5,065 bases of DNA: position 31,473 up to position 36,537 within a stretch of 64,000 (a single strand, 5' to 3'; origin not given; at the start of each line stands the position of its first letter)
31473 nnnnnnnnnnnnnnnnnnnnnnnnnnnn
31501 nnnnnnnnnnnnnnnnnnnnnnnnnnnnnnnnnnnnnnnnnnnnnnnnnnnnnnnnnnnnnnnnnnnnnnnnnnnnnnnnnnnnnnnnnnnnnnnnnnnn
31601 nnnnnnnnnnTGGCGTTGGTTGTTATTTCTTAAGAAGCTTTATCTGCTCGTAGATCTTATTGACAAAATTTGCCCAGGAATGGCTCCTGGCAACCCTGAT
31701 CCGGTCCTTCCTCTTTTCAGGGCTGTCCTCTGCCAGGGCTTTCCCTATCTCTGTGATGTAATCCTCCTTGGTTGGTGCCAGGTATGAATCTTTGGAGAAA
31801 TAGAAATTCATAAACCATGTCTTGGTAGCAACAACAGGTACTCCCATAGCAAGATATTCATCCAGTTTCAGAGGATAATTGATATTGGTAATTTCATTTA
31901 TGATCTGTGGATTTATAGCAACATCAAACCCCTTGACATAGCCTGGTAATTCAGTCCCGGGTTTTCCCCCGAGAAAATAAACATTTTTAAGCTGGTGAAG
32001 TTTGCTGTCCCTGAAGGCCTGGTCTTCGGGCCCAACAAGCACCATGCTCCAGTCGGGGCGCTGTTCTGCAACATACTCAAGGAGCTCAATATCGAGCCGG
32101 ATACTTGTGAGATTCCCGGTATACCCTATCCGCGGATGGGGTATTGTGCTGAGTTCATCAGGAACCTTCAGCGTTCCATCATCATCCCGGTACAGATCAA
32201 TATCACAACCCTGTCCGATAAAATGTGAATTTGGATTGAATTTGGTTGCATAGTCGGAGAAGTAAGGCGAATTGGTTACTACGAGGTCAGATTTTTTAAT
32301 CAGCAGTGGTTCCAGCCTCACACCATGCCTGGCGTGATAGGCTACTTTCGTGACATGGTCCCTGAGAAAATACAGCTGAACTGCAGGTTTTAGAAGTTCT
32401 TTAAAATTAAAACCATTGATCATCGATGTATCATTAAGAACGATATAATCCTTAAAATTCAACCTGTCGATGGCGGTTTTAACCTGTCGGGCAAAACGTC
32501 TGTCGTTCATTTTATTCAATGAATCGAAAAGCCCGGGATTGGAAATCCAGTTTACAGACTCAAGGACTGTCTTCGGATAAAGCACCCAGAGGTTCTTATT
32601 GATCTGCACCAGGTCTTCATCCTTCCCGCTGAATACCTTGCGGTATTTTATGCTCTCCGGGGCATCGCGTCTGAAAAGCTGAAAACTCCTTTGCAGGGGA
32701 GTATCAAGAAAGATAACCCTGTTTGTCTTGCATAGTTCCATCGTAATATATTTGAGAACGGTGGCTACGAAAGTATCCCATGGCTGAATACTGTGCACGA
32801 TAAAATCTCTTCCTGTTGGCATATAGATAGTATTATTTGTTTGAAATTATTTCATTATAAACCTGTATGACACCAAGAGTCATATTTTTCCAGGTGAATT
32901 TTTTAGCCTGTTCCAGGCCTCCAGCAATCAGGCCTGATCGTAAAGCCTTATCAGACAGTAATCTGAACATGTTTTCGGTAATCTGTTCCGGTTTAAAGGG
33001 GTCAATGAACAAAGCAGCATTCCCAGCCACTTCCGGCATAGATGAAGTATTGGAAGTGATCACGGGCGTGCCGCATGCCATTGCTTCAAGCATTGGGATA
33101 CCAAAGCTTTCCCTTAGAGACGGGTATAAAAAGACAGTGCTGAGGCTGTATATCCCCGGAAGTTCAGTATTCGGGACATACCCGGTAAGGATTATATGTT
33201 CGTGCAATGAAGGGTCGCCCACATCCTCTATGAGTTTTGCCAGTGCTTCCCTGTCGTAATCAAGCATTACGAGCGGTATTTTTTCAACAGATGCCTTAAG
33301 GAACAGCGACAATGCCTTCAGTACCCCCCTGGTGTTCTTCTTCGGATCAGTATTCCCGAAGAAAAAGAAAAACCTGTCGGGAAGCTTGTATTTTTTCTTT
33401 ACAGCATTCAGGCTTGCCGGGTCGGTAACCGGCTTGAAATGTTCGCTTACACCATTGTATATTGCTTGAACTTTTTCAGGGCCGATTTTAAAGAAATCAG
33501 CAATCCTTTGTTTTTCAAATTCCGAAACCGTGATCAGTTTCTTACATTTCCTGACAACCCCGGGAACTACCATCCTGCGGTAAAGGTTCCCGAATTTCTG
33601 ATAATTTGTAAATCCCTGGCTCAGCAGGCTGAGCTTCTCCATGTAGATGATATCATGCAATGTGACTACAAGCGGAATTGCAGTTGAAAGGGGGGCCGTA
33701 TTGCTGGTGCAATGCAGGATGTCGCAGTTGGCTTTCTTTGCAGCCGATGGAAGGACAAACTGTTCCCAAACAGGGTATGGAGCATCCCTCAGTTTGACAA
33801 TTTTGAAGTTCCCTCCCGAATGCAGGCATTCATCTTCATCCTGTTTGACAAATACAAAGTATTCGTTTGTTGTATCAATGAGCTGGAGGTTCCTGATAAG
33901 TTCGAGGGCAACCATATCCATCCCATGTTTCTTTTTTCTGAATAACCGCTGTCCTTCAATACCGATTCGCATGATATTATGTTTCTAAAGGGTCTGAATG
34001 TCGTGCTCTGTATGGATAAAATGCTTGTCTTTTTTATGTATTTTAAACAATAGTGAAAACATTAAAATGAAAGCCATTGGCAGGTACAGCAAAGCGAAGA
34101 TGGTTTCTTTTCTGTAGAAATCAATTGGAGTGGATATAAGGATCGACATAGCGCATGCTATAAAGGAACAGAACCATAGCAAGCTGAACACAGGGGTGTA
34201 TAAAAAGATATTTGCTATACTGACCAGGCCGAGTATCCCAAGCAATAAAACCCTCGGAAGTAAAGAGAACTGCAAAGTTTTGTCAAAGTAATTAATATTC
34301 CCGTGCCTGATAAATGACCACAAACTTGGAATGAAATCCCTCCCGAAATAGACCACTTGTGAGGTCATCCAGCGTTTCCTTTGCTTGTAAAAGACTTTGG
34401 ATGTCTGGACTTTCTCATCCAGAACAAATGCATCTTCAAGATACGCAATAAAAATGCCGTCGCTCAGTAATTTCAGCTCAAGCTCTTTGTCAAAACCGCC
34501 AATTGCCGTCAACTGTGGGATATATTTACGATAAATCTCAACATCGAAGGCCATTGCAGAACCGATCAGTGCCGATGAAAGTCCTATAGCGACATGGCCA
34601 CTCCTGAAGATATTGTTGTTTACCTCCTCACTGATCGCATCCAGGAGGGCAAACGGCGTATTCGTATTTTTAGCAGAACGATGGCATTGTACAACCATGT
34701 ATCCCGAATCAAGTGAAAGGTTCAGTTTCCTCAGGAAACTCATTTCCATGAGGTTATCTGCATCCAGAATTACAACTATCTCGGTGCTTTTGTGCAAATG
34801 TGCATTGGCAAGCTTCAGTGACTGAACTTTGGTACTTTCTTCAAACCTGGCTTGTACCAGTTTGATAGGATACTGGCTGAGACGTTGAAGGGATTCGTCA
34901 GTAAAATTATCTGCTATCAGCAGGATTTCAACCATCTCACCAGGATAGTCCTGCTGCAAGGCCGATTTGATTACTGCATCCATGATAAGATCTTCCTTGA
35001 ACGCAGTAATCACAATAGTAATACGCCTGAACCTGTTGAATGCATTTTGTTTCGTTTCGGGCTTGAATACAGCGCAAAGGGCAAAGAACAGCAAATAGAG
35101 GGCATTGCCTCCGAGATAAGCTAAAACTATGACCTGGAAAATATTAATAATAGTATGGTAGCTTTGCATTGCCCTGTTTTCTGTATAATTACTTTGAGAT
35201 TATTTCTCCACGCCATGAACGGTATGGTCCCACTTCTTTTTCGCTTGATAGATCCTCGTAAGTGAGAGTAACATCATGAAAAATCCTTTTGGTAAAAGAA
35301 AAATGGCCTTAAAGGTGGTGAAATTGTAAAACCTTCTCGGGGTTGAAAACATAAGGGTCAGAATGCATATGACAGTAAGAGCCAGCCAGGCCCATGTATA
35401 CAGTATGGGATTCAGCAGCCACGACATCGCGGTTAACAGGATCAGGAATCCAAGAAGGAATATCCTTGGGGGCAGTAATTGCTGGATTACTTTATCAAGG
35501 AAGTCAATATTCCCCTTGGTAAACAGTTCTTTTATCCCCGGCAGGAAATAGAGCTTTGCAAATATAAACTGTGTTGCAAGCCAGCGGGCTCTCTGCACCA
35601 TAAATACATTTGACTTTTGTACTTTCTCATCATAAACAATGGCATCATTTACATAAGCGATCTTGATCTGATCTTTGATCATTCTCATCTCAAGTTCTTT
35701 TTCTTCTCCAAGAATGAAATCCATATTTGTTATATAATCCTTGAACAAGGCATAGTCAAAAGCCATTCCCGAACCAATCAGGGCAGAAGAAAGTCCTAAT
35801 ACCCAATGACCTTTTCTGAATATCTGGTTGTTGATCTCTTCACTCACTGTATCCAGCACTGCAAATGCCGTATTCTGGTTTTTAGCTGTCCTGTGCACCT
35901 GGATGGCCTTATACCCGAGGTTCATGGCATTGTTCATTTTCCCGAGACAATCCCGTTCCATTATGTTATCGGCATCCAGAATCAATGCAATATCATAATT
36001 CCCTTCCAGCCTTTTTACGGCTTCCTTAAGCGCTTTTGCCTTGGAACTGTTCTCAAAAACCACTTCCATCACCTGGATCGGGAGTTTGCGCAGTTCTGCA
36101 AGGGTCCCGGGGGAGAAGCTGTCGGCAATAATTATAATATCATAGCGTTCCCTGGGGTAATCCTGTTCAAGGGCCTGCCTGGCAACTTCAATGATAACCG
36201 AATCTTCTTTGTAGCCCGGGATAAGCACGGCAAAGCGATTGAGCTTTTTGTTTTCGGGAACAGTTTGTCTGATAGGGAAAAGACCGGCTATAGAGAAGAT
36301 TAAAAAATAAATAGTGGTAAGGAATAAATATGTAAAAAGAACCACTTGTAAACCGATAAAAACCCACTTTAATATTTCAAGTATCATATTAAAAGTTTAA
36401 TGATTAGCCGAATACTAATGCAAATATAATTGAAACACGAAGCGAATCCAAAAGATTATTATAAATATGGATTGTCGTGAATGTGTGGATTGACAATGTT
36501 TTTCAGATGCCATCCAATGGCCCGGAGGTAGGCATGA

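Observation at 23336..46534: EPS operon framed by phosphorelay parts with no DNA-binding output; the priming transferase looks like the target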

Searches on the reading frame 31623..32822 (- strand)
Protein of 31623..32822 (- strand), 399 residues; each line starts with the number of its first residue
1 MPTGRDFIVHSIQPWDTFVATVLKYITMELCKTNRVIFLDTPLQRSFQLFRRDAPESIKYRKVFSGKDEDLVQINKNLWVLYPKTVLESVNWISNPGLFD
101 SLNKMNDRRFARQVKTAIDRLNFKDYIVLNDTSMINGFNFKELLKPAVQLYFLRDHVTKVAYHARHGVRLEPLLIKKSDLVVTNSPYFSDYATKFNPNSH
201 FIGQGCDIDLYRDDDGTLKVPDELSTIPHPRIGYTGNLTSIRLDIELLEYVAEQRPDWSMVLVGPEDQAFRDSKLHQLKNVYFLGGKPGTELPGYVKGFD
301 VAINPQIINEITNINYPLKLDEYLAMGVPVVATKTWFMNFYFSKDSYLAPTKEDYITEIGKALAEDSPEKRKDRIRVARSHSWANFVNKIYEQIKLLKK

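Call 5: search_protein_families(library=pfam, proteins=[window:31623-32822:-], max_evalue=0.01)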
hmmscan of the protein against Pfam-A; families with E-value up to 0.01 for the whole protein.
window:31623-32822:- (399 aa): 2 families
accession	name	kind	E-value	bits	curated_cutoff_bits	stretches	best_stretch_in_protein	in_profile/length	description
PF13692.12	Glyco_trans_1_4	-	2e-10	41.5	27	1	230-335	2-108/142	Glycosyl transferases group 1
PF00534.26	Glycos_transf_1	-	7.6e-08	32.5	26.4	1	245-379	34-170/172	Glycosyl transferases group 1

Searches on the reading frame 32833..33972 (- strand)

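Call 5: search_protein_families(library=pfam, proteins=[window:32833-33972:-], max_evalue=0.01)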
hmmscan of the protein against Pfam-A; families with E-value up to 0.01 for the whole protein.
window:32833-33972:- (379 aa): 6 families
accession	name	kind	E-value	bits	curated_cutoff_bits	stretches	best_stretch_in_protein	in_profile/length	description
PF00534.26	Glycos_transf_1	-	7.4e-30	104.2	26.4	1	197-349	13-166/172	Glycosyl transferases group 1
PF13692.12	Glyco_trans_1_4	-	5e-22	79.1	27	1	202-341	4-142/142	Glycosyl transferases group 1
PF13439.12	Glyco_transf_4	-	8.7e-16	58.8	28.5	1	46-176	30-167/170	Glycosyltransferase Family 4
PF20706.3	GT4-conflict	-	8.1e-07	28.8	26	1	180-310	178-314/385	Family 4 Glycosyltransferase in conflict systems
PF13524.12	Glyco_trans_1_2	-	1.3e-06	28.9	25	1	262-359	31-133/144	Glycosyl transferase-like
PF13579.12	Glyco_trans_4_4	-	0.0013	19.5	29.7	1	80-174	69-158/158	Glycosyl transferase 4-like domain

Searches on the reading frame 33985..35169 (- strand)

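Call 4: search_protein_families(library=pfam, proteins=[window:33985-35169:-], max_evalue=0.01)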
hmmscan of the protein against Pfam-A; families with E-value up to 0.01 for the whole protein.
window:33985-35169:- (394 aa): 3 families
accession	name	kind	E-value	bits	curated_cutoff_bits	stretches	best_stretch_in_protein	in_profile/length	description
PF13641.12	Glyco_tranf_2_3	-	8.4e-23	82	27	1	49-269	2-229/230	Glycosyltransferase like family 2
PF13632.12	Glyco_trans_2_3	-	2.8e-15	57.1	27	1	131-330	1-183/198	Glycosyl transferase family group 2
PF00535.33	Glycos_transf_2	-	3.1e-09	37.4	23.3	1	51-215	1-166/168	Glycosyl transferase family 2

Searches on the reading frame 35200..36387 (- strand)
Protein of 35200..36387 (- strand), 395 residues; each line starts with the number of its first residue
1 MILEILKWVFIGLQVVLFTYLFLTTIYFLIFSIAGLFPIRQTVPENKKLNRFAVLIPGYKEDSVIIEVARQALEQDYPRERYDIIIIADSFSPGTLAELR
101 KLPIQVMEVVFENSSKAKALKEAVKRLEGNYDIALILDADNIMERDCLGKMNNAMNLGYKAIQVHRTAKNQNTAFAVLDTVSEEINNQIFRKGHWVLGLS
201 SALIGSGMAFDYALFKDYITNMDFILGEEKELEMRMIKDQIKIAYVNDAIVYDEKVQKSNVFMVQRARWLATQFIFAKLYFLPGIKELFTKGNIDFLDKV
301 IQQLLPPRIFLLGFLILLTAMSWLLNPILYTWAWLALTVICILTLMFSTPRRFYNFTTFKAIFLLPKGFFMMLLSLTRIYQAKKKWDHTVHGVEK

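Call 4: search_protein_families(library=pfam, proteins=[window:35200-36387:-], max_evalue=0.01)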
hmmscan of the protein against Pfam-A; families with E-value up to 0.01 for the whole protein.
window:35200-36387:- (395 aa): 4 families
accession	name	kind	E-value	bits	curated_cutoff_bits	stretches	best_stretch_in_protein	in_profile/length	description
PF13641.12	Glyco_tranf_2_3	-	3.4e-23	83.3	27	1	51-271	2-229/230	Glycosyltransferase like family 2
PF13632.12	Glyco_trans_2_3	-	5.8e-16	59.3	27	1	134-335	2-197/198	Glycosyl transferase family group 2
PF00535.33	Glycos_transf_2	-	1.7e-12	48.1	23.3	1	54-218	2-167/168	Glycosyl transferase family 2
PF13506.12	Glyco_transf_21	-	0.0098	15.8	21.7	0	117-216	19-115/174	Glycosyl transferase family 21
